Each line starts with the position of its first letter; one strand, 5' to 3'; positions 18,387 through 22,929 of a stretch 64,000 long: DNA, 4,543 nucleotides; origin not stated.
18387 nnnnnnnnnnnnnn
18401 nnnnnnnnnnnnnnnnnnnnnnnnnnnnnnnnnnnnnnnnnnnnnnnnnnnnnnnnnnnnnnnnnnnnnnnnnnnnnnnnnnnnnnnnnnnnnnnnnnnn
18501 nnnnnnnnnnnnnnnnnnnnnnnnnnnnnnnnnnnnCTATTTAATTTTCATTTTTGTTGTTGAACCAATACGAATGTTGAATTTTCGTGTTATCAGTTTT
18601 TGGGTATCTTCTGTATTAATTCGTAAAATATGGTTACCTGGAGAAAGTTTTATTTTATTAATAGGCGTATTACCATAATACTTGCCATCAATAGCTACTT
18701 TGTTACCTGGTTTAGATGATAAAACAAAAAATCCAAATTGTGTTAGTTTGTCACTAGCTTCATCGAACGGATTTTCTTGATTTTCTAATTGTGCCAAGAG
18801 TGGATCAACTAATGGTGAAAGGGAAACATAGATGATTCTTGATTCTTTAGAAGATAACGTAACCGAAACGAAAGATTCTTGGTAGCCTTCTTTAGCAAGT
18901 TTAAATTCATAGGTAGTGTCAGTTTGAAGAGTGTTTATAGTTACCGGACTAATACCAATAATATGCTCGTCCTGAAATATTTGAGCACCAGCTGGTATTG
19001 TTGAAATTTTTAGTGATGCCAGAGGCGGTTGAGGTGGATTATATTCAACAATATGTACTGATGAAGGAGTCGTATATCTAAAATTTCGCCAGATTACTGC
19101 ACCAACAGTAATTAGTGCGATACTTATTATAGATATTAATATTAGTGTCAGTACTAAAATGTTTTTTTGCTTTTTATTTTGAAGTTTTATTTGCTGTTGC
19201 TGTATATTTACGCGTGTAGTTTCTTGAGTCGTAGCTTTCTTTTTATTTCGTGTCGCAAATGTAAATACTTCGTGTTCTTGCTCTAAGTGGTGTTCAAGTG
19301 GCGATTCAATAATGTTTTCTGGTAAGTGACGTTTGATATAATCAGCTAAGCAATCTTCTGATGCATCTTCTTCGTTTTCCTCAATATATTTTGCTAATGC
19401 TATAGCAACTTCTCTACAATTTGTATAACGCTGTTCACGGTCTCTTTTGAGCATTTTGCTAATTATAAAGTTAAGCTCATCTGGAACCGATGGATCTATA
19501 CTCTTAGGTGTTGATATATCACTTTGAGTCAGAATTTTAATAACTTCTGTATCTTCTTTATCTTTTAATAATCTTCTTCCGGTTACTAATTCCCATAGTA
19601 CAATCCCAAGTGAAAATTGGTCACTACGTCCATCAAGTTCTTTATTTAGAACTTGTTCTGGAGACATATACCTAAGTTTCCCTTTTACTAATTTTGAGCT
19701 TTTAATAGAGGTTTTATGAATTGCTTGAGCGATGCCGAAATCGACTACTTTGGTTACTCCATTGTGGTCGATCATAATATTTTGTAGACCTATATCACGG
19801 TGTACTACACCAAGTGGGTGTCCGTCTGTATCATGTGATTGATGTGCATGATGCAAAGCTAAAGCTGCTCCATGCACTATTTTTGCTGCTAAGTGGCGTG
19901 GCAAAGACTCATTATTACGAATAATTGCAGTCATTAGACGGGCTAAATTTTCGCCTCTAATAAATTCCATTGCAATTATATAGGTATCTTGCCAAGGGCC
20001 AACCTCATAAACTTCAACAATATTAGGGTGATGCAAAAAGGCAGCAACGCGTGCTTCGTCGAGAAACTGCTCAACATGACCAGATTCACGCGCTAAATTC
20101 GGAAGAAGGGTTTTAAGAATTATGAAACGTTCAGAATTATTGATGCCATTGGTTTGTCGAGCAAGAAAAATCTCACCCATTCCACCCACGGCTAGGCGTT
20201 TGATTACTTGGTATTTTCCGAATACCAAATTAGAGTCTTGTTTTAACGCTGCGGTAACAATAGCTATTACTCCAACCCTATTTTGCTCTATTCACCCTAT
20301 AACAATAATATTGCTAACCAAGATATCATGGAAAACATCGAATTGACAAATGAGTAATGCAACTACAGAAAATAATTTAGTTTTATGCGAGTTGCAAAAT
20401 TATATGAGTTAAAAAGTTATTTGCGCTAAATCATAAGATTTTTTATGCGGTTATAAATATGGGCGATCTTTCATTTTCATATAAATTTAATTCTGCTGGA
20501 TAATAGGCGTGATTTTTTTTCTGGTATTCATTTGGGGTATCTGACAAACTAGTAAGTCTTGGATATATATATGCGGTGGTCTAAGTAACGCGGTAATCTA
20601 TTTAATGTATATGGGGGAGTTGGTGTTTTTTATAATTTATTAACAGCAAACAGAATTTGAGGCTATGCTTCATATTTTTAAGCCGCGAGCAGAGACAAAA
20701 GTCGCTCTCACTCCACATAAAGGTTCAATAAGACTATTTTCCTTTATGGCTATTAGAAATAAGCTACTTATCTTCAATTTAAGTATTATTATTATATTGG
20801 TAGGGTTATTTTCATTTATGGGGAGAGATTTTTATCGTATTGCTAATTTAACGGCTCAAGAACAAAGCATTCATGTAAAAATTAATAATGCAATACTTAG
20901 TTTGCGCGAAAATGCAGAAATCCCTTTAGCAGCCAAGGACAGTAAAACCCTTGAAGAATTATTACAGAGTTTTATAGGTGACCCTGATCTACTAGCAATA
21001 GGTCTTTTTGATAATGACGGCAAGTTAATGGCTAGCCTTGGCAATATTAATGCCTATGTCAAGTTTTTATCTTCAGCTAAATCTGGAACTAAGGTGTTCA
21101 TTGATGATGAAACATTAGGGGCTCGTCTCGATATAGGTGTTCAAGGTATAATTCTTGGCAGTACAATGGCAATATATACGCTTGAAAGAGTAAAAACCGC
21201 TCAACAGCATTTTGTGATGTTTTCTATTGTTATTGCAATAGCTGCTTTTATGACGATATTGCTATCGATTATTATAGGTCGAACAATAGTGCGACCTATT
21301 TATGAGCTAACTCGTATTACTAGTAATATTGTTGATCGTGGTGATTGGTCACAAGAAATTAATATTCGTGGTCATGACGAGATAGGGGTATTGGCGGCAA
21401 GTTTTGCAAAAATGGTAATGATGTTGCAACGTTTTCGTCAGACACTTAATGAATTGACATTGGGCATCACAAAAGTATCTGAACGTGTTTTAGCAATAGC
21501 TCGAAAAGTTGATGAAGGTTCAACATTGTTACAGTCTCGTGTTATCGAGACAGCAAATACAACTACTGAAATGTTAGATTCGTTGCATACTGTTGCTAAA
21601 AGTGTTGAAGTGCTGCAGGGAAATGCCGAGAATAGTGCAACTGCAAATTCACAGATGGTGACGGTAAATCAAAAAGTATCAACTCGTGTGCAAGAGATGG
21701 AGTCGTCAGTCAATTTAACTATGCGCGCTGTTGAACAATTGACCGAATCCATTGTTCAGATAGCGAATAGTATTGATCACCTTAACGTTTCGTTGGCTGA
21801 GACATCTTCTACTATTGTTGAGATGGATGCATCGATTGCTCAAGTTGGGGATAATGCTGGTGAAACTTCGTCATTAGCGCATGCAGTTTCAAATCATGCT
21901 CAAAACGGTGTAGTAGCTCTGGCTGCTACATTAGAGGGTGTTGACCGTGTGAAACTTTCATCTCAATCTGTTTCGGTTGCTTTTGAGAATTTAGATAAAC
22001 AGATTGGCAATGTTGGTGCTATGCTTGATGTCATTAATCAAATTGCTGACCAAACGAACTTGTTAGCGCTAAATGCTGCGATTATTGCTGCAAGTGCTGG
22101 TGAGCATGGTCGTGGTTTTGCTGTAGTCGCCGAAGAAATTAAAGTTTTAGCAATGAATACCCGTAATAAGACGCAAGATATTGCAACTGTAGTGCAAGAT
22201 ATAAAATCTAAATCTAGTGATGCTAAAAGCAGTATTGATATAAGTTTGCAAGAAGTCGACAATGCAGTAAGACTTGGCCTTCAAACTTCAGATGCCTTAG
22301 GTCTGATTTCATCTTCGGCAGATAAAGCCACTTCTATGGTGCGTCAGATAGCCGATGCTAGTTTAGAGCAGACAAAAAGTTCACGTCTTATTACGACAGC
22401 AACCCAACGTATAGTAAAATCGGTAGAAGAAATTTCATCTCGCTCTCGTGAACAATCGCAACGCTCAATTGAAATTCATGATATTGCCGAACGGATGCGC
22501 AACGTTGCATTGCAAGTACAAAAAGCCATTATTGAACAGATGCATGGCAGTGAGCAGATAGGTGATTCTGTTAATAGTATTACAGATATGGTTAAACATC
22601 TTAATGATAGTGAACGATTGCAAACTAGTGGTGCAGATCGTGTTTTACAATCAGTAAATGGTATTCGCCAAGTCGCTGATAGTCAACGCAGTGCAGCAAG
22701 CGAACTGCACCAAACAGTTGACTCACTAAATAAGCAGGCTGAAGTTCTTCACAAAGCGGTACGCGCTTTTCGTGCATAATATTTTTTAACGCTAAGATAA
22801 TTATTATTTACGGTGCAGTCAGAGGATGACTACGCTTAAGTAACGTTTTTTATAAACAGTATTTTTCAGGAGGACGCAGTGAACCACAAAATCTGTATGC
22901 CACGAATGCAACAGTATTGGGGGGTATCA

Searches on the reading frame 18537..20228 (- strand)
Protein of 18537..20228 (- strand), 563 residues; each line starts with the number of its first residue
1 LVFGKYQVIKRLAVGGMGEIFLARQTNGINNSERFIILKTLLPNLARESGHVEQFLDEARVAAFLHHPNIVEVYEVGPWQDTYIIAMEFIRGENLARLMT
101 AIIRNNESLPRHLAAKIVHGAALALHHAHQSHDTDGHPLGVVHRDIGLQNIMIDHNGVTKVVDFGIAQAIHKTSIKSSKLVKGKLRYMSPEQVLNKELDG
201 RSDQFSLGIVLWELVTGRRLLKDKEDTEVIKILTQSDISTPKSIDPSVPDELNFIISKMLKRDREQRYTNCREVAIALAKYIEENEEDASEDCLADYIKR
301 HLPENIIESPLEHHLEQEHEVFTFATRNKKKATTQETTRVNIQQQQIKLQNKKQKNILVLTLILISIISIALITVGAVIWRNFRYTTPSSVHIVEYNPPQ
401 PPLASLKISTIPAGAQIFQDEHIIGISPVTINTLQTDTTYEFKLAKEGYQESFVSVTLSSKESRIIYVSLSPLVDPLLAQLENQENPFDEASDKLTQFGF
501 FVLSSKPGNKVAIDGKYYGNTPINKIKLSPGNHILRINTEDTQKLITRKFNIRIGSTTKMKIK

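Call 61: search_protein_families(library=pfam, proteins=[window:18537-20228:-], max_evalue=0.00001)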
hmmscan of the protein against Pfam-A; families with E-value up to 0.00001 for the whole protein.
window:18537-20228:- (563 aa): 3 families
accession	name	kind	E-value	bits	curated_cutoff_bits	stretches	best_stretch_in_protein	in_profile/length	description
PF00069.31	Pkinase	-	3.1e-39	135.4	31.7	1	6-270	1-254/263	Protein kinase domain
PF07714.23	PK_Tyr_Ser-Thr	-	3.7e-33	115.4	23.1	1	8-269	3-250/258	Protein tyrosine and serine/threonine kinase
PF08308.17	PEGA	-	5.8e-19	68.2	20.8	2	501-541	5-45/71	PEGA domain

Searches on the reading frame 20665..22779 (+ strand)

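Call 62: search_protein_families(library=pfam, proteins=[window:20665-22779:+], max_evalue=0.00001)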
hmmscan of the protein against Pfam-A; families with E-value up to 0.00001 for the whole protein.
window:20665-22779:+ (704 aa): 2 families
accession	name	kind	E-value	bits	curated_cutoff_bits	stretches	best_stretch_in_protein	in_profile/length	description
PF00015.26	MCPsignal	-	2.9e-36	125.4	34.6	1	410-584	9-169/172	Methyl-accepting chemotaxis protein (MCP) signalling domain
PF00672.30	HAMP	-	9.7e-10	39.1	25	1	204-255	2-52/53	HAMP domain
